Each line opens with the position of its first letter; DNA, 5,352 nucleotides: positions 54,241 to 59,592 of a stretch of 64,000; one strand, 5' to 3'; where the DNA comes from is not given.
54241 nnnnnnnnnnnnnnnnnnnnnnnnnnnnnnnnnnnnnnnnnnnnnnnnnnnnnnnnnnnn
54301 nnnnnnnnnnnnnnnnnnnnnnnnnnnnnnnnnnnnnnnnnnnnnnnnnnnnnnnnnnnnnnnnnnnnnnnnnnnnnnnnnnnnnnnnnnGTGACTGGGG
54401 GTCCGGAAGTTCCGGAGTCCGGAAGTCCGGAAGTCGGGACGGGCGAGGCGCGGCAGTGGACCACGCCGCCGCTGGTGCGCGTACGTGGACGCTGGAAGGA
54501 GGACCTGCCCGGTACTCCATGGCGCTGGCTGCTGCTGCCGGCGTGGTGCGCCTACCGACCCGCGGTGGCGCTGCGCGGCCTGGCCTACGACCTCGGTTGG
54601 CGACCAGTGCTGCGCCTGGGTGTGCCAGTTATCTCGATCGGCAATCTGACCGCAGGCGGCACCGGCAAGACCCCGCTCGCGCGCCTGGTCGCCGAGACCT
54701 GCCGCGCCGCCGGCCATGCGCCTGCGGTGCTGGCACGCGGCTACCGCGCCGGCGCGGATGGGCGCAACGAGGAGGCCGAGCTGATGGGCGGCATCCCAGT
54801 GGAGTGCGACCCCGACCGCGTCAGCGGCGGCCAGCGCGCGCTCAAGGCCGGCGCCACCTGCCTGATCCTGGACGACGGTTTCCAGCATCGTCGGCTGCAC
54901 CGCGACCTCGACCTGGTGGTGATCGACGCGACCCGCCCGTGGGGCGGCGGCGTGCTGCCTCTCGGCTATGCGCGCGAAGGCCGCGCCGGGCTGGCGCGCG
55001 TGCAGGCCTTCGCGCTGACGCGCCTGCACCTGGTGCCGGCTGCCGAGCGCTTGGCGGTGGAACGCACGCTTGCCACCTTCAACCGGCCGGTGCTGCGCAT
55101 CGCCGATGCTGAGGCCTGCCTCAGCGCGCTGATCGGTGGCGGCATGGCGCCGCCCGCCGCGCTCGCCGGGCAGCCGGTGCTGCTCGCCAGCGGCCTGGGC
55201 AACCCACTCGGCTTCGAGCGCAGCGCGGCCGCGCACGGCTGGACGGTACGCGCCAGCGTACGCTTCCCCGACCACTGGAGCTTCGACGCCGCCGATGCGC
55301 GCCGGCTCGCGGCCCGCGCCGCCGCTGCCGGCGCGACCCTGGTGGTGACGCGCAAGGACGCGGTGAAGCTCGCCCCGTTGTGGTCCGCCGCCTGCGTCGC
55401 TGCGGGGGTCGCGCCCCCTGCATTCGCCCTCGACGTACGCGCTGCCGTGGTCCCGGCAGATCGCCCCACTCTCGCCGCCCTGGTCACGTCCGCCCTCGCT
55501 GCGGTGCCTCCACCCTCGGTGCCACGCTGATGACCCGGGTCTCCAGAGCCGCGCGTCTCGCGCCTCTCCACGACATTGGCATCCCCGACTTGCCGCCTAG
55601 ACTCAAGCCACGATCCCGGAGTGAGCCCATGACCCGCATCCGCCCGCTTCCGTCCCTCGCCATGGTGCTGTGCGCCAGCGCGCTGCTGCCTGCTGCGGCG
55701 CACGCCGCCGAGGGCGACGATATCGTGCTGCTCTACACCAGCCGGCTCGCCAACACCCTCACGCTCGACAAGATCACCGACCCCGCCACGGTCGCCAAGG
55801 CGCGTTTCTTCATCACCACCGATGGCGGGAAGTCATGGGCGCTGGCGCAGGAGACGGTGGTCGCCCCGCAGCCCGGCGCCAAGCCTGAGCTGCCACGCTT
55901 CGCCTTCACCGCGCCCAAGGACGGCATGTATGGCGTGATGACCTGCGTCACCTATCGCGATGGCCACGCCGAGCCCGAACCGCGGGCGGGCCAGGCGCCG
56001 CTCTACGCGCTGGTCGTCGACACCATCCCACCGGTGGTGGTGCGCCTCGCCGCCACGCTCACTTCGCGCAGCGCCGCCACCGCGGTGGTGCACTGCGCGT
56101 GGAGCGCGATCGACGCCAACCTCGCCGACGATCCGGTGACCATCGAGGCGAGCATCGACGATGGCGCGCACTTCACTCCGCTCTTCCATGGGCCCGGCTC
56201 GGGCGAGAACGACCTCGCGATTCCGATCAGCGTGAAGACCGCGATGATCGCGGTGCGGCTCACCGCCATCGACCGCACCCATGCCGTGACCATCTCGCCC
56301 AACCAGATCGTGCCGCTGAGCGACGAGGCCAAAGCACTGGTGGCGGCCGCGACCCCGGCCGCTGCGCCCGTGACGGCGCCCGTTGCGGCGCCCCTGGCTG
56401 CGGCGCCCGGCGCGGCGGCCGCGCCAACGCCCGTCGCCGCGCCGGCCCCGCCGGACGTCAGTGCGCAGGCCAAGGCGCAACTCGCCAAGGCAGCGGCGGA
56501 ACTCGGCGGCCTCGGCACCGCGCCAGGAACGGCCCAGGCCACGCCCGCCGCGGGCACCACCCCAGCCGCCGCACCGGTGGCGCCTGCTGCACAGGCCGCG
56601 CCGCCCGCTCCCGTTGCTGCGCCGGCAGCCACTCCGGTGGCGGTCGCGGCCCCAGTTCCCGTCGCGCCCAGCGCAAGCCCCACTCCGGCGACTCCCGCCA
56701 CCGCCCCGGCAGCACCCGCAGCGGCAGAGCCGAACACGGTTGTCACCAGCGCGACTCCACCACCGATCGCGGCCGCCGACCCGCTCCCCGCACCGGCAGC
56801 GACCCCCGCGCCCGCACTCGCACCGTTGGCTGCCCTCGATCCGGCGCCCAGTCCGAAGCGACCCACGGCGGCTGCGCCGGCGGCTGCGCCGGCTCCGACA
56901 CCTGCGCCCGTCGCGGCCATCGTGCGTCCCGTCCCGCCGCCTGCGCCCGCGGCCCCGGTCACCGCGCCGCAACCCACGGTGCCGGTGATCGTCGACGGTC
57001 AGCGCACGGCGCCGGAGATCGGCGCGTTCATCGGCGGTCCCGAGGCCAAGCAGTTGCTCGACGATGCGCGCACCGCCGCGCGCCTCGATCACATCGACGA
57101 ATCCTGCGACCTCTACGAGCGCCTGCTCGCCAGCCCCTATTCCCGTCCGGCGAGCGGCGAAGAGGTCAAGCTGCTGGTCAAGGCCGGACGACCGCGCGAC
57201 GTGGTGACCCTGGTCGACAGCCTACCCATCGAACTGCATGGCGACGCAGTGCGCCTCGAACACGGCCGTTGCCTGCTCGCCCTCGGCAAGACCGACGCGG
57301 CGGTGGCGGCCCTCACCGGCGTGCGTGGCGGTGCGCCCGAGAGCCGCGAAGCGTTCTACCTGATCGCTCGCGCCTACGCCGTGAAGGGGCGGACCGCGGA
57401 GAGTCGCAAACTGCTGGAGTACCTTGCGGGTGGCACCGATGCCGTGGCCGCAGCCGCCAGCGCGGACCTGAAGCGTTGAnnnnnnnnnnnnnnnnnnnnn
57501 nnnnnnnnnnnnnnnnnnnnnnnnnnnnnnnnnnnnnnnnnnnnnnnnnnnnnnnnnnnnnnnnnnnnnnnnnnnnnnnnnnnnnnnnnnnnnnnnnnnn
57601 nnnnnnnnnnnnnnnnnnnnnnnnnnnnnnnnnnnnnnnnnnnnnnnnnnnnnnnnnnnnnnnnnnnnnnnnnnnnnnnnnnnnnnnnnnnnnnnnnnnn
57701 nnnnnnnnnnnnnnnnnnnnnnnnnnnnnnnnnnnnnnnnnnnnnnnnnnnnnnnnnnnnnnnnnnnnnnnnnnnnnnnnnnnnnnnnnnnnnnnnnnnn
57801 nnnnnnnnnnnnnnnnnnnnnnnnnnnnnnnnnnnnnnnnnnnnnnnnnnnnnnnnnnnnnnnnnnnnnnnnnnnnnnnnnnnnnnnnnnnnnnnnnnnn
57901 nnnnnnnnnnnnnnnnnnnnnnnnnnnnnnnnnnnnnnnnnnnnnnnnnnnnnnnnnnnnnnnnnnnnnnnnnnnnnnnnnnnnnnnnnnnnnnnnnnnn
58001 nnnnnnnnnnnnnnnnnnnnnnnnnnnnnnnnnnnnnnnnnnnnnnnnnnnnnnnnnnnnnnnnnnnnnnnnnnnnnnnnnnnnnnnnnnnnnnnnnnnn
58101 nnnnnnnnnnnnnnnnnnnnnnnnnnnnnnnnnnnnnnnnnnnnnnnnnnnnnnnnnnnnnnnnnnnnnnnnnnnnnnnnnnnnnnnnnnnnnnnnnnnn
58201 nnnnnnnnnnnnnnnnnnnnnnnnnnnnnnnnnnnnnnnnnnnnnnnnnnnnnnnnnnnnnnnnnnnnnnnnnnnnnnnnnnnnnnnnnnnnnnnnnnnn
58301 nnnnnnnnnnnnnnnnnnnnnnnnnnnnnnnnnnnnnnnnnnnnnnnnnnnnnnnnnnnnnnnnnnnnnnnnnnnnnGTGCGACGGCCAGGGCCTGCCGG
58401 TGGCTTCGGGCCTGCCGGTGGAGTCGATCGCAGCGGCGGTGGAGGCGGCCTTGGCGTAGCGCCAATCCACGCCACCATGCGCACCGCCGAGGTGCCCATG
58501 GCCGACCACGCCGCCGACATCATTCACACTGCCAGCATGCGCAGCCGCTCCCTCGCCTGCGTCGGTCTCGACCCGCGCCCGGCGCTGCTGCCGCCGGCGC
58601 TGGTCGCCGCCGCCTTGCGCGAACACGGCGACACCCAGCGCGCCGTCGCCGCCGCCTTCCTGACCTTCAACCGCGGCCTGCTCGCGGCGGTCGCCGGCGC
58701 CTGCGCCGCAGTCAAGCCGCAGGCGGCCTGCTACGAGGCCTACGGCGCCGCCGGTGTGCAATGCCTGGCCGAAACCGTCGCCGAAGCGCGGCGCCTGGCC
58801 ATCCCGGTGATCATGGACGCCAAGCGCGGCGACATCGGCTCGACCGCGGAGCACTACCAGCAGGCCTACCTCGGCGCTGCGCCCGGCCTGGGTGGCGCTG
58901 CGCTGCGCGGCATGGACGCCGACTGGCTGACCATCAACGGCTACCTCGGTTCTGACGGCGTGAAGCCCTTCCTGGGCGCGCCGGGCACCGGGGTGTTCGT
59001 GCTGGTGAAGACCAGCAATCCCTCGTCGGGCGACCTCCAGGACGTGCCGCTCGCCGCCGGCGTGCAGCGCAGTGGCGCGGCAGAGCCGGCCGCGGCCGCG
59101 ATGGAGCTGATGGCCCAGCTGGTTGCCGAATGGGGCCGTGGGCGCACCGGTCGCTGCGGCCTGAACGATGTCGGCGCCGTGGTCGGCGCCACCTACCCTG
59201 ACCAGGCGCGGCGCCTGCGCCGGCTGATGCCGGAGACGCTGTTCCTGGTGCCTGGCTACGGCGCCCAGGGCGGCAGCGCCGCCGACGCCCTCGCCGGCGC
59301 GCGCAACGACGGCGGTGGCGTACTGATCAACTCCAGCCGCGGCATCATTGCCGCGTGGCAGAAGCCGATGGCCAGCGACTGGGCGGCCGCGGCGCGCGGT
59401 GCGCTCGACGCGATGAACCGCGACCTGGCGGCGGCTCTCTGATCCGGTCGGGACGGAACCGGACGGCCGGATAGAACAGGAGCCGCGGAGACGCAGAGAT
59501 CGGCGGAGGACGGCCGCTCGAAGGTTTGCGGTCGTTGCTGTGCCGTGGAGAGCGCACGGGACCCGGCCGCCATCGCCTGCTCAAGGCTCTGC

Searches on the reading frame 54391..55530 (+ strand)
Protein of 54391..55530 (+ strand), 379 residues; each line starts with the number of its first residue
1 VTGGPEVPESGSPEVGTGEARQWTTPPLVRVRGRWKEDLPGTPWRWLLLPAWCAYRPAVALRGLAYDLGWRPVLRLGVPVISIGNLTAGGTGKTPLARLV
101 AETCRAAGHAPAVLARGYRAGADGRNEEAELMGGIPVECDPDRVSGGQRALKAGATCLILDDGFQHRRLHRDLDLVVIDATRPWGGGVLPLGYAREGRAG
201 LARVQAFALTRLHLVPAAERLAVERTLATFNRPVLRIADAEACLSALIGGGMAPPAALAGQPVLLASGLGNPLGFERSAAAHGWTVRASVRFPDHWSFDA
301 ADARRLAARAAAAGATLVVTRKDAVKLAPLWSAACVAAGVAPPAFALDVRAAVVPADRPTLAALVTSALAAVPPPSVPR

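Call 16: search_protein_families(library=ncbifam, proteins=[window:54391-55530:+], max_evalue=0.00001)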
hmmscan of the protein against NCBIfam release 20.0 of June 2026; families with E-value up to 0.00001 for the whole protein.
window:54391-55530:+ (379 aa): 2 families
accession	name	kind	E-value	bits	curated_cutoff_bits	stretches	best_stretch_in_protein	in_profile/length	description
TIGR00682.1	lpxK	equivalog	2.3e-33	115.7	91.95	2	135-330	107-294/324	tetraacyldisaccharide 4'-kinase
NF001892.0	PRK00652.1-5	equivalog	8.5e-19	67.7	327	1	75-124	49-94/308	tetraacyldisaccharide 4'-kinase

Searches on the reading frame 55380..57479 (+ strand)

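Call 16: search_protein_families(library=ncbifam, proteins=[window:55380-57479:+], max_evalue=0.00001)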
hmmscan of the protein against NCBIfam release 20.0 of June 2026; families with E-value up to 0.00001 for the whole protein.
window:55380-57479:+ (699 aa): 0 families

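Call 39: search_protein_families(library=pfam, proteins=[window:55380-57479:+], max_evalue=0.001)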
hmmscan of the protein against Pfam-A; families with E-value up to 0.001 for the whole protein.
window:55380-57479:+ (699 aa): 3 families
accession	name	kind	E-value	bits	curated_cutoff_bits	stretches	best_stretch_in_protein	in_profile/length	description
PF13174.12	TPR_6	-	0.00035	21.5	26.3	0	626-648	4-26/33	Tetratricopeptide repeat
PF13432.12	TPR_16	-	0.00038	21.3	32.7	1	627-683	2-58/65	Tetratricopeptide repeat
PF14559.12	TPR_19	-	0.00039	21.1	25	1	632-680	1-49/68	Tetratricopeptide repeat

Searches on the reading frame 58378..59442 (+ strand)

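Call 16: search_protein_families(library=ncbifam, proteins=[window:58378-59442:+], max_evalue=0.00001)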
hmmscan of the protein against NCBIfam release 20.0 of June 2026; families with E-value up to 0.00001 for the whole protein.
window:58378-59442:+ (354 aa): 2 families
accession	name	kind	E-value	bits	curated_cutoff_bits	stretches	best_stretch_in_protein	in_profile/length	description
TIGR02127.1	pyrF_sub2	equivalog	3e-66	223.3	110.6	1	50-329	6-253/261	orotidine-5'-phosphate decarboxylase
NF004034.0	PRK05500.1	equivalog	3.6e-22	78.6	656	1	48-318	6-236/478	bifunctional orotidine-5'-phosphate decarboxylase/orotate phosphoribosyltransferase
